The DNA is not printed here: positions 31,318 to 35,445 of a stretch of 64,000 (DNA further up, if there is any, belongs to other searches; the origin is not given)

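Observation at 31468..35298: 1276-aa Avs-like STAND with Mrr-type effector and a large unassigned sensor region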

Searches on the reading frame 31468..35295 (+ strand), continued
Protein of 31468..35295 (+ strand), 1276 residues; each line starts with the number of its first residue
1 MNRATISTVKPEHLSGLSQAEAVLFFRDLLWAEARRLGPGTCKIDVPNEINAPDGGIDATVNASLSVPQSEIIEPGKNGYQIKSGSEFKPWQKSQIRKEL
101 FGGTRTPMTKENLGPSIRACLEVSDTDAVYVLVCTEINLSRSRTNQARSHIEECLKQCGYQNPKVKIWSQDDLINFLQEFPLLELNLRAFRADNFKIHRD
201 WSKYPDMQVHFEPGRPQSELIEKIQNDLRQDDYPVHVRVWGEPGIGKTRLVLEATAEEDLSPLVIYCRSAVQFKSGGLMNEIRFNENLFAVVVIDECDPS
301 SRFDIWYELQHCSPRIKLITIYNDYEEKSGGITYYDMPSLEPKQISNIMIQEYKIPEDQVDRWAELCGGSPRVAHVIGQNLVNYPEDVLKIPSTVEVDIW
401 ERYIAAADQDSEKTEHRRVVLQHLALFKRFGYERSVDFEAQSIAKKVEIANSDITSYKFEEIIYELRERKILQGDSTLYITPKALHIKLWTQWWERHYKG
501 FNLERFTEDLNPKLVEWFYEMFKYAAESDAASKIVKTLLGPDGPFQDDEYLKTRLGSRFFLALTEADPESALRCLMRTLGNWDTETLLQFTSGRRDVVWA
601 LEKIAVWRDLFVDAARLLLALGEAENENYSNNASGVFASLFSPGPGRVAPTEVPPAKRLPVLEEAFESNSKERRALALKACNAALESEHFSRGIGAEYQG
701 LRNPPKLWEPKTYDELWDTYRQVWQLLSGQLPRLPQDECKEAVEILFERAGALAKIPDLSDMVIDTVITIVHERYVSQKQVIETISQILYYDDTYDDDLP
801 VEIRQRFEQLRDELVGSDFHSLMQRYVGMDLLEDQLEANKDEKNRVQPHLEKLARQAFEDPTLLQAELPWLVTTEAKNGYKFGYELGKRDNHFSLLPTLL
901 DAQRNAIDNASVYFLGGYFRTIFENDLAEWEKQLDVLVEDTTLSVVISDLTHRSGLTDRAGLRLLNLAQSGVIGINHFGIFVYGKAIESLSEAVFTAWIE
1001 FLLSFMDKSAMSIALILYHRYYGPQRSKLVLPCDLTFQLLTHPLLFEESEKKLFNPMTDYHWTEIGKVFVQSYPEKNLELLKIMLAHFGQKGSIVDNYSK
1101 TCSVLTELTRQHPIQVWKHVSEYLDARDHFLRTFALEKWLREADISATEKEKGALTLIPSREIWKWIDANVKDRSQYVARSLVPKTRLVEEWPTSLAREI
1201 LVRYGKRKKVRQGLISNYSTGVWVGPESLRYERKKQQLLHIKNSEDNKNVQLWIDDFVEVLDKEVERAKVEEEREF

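Call 45: search_solved_structures(query=A1, max_evalue=1)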
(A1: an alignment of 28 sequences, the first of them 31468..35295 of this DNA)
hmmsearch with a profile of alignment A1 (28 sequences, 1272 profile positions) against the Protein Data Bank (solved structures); distinct sequences matched with E-value up to 1: 7.
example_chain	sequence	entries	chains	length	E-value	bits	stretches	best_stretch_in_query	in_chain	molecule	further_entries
7bqe_A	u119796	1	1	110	0.036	14.6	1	104-175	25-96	NF3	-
1s2m_A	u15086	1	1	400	0.056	13.9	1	959-1085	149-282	Putative ATP-dependent RNA helicase DHH1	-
4bru_A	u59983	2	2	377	0.074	13.6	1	959-1085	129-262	ATP-DEPENDENT RNA HELICASE DHH1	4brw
6jow_A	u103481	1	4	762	0.32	11.5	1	469-499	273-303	Beta-galactosidase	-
5gsl_A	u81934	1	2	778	0.34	11.3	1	469-499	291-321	778aa long hypothetical beta-galactosidase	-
6eki_A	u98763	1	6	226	0.4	11.1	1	280-364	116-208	Carbonic anhydrase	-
2qw5_A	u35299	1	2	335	0.82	10.1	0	383-427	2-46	Xylose isomerase-like TIM barrel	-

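Call 46: search_solved_structures(query=L004:3918-6875:+, max_evalue=0.1)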
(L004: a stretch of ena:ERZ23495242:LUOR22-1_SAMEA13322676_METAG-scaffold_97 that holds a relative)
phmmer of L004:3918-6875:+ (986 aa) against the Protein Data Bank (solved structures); distinct sequences matched with E-value up to 0.1: 3.
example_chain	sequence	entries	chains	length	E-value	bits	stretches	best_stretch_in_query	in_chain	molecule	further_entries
8c45_A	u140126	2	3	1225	5.3e-07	31.5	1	337-420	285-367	site-specific DNA-methyltransferase (adenine-specific)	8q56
8zek_A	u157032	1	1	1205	1.7e-06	29.8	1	333-420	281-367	site-specific DNA-methyltransferase (adenine-specific)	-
9ewz_C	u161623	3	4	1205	1.7e-06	29.8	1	333-420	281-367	Adenine-specific methyltransferase BrxX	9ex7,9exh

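Call 77: search_protein_representatives(protein=window:31696-35295:+)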
Query: 1200 residues. Proteins with E-value up to 0.001 (for the whole library): 3227; up to 1e-10: 2392; up to 1e-30: 1203. The best 150 are listed.
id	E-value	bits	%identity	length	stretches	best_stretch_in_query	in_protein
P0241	0.0e+00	1322.5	53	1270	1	1-1200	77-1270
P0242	0.0e+00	1016.0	43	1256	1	2-1199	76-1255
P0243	1.1e-298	1010.3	42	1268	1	2-1199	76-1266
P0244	2.1e-295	999.4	45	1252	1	3-1199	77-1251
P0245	2.3e-291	986.0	43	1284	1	2-1199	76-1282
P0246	4.2e-288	975.2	41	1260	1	4-1198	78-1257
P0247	6.4e-287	971.3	42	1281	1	3-1200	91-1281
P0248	6.0e-285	964.8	64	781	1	2-702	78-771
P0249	1.0e-284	964.0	42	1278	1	20-1199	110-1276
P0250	2.6e-283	959.3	43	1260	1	2-1198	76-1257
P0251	1.5e-282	956.8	41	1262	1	3-1200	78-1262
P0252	4.0e-280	948.8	41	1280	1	3-1200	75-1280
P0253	4.9e-279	945.2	42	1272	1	3-1198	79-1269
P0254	5.5e-279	945.0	42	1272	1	3-1199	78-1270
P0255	2.0e-278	943.1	40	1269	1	2-1198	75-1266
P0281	1.1e-254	864.6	39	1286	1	83-1198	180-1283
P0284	7.4e-254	861.8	40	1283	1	82-1199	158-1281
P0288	2.6e-247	840.1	38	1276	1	2-1199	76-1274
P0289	9.7e-247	838.2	39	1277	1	3-1200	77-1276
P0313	8.5e-228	775.5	36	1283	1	32-1198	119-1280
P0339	3.9e-205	700.4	37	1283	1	84-1199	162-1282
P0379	1.1e-177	609.4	32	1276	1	4-1199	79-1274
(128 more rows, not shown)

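Call 83: search_dna_similar(query=L004:3918-6875:+, collection=plasmids, mode=protein, max_rows=15)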
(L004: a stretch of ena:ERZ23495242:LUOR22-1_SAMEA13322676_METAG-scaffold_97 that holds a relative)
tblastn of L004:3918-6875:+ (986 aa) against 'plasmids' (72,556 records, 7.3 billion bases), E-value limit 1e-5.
Records with a match: 8; places in all: 8; records where one place covers at least 80% of the query: 3.
Best place of each record, by identity: <60% 8.
By first word of the organism name: Dinoroseobacter 3; Nitrosospira 1; Sulfuricystis 1; Aminobacter 1; Halorussus 1; Methanothermobacter 1.
By predicted mobility (MOB-suite, as given by PLSDB): non-mobilizable 6; mobilizable 2.
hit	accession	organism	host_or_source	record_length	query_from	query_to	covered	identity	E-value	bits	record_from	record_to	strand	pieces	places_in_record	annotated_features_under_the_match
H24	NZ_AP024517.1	Nitrosospira sp. NRS527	Oryza sativa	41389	6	955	96%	33.7%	2e-133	452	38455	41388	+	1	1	none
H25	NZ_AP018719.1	Sulfuricystis multivorans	-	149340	5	957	97%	24.8%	4e-43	179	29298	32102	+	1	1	hypothetical protein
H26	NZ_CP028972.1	Aminobacter sp. MSH1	Soil,Dichlobenil-treated soil sampled ...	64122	52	955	92%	23.1%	8e-42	175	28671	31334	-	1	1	N-6 DNA methylase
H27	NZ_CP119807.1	Halorussus lipolyticus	cell culture,coastal saline-alkali land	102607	163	683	53%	25.5%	9e-19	100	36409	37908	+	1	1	N-6 DNA methylase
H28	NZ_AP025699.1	Methanothermobacter tenebrarum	-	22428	203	619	42%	26.9%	2e-18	99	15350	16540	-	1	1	N-6 DNA methylase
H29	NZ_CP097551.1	Dinoroseobacter shibae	Alexandrium ostenfeldii,pure culture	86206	745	936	19%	35.2%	3e-24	118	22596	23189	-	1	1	hypothetical protein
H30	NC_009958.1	Dinoroseobacter shibae DFL 12 = DSM 16493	-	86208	745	936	19%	35.2%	3e-24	118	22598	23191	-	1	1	hypothetical protein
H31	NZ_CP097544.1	Dinoroseobacter shibae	Prorocentrum lima,pure culture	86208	745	936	19%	35.2%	3e-24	118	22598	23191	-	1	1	hypothetical protein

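Call 84: get_annotated_region(hit=H25, flank=7000)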
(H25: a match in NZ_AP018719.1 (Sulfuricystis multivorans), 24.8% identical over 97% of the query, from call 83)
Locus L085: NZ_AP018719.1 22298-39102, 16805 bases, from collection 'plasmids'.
description: Sulfuricystis multivorans strain J5B plasmid pSTJ1, complete sequence
organism: Sulfuricystis multivorans (NCBI taxid 2211108)
taxonomy: Bacteria; Pseudomonadota; Betaproteobacteria; Nitrosomonadales; Sterolibacteriaceae; Sulfuricystis; Sulfuricystis multivorans
host: -; source: -; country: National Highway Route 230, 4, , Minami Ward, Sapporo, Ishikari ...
typing (MOB-suite, as given by PLSDB): mobilizable; relaxase MOBH
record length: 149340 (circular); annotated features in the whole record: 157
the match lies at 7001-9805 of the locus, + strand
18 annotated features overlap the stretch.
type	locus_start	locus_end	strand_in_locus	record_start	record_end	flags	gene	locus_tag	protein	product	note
CDS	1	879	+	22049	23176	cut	dnaN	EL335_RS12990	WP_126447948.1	DNA polymerase III subunit beta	GO:0006260 - DNA replication [Evidence IEA]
CDS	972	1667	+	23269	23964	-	-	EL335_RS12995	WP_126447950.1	PRTRC system protein E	-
CDS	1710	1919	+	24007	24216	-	-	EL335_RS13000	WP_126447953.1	PRTRC system protein C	-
CDS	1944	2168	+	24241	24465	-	-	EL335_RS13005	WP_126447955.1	hypothetical protein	-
CDS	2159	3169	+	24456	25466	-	-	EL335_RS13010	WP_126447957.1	hypothetical protein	-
CDS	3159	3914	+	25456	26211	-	-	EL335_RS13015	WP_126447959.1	PRTRC system protein B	-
CDS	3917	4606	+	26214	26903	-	-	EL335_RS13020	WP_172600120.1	PRTRC system protein A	-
CDS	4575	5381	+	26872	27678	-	-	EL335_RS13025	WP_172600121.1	PRTRC system ThiF family protein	-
CDS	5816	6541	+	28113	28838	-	-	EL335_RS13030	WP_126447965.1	N-6 DNA methylase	-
CDS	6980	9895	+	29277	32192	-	-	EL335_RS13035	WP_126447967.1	hypothetical protein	-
CDS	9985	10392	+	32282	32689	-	-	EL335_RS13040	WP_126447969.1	hypothetical protein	-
CDS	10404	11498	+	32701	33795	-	-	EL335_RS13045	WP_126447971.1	hypothetical protein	-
CDS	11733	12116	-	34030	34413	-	-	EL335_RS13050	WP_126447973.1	hypothetical protein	-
CDS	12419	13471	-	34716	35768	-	-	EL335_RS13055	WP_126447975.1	exodeoxyribonuclease VII large subunit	-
CDS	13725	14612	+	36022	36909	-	-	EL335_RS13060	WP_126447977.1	PD-(D/E)XK nuclease-like domain-containing protein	-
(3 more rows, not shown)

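Call 85: get_annotated_region(hit=H26, flank=7000)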
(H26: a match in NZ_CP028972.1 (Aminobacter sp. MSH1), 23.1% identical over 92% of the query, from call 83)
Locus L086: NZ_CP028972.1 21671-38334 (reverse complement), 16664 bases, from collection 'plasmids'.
description: Aminobacter sp. MSH1 plasmid pUSP4, complete sequence
organism: Aminobacter sp. MSH1 (NCBI taxid 374606)
taxonomy: Bacteria; Pseudomonadota; Alphaproteobacteria; Hyphomicrobiales; Phyllobacteriaceae; Aminobacter; Aminobacter sp. MSH1
host: -; source: Soil,Dichlobenil-treated soil sampled from the courtyard of a former plant nursery located above a ...; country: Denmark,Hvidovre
typing (MOB-suite, as given by PLSDB): mobilizable; relaxase MOBP
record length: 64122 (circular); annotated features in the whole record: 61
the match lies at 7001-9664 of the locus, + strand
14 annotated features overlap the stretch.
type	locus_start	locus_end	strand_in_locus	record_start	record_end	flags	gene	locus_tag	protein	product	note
CDS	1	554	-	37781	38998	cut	-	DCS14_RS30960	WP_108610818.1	MFS transporter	GO:0055085 - transmembrane transport [Evidence IEA]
CDS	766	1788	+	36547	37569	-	-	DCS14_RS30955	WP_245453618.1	L-histidine N(alpha)-methyltransferase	-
CDS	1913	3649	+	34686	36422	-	-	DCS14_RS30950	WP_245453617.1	hybrid sensor histidine kinase/response regulator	-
CDS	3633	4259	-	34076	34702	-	-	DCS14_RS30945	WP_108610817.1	response regulator transcription factor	GO:0000160 - phosphorelay signal transduction system [Evidence IEA]; GO:0006355 - regulation of DNA-templated ...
CDS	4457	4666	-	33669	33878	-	-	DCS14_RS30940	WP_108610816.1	hypothetical protein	-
CDS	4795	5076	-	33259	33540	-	-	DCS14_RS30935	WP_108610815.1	hypothetical protein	-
CDS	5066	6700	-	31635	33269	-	-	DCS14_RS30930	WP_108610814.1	DUF5710 domain-containing protein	-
CDS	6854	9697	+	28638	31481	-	-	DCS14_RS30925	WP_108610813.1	N-6 DNA methylase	GO:0006306 - DNA methylation [Evidence IEA]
CDS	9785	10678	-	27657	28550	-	-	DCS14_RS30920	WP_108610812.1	zincin-like metallopeptidase domain-containing protein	-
CDS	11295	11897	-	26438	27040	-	-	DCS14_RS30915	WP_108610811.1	methyltransferase type 11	-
CDS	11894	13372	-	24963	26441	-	-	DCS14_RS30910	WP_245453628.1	DUF3560 domain-containing protein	-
CDS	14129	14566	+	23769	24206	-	-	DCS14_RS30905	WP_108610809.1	hypothetical protein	-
CDS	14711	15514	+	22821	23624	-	-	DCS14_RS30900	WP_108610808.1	lytic transglycosylase domain-containing protein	-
CDS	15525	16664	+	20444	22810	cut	-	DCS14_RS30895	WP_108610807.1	DNA topoisomerase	GO:0006265 - DNA topological change [Evidence IEA]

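Call 86: get_annotated_region(hit=H24, flank=7000)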
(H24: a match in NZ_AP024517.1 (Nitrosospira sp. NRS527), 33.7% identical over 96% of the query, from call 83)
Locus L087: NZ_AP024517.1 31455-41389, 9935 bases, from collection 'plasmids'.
description: Nitrosospira sp. NRS527 plasmid pNRS527-2, complete sequence
organism: Nitrosospira sp. NRS527 (NCBI taxid 155925)
taxonomy: Bacteria; Pseudomonadota; Betaproteobacteria; Nitrosomonadales; Nitrosomonadaceae; Nitrosospira; Nitrosospira sp. NRS527
host: -; source: Oryza sativa; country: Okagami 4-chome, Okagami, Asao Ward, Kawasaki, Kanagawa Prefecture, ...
typing (MOB-suite, as given by PLSDB): non-mobilizable
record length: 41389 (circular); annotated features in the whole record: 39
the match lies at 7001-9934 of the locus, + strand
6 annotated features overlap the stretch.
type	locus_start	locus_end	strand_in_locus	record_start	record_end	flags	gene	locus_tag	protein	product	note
CDS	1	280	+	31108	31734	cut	-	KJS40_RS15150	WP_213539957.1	type IV secretion system protein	-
CDS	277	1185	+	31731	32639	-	-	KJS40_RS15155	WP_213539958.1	TrbG/VirB9 family P-type conjugative transfer protein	-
CDS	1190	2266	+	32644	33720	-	-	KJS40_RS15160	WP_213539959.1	TrbI/VirB10 family protein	-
CDS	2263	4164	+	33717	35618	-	-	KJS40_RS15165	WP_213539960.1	hypothetical protein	-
CDS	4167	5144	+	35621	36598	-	-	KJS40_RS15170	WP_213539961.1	ATPase, T2SS/T4P/T4SS family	-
CDS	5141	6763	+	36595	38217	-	-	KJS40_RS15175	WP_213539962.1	type IV secretory system conjugative DNA transfer family protein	-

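Call 87: search_dna_similar(query=window:31468-35295:+, collection=phages, mode=protein, max_rows=8)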
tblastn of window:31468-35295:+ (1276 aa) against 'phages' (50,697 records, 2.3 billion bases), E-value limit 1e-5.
No match.
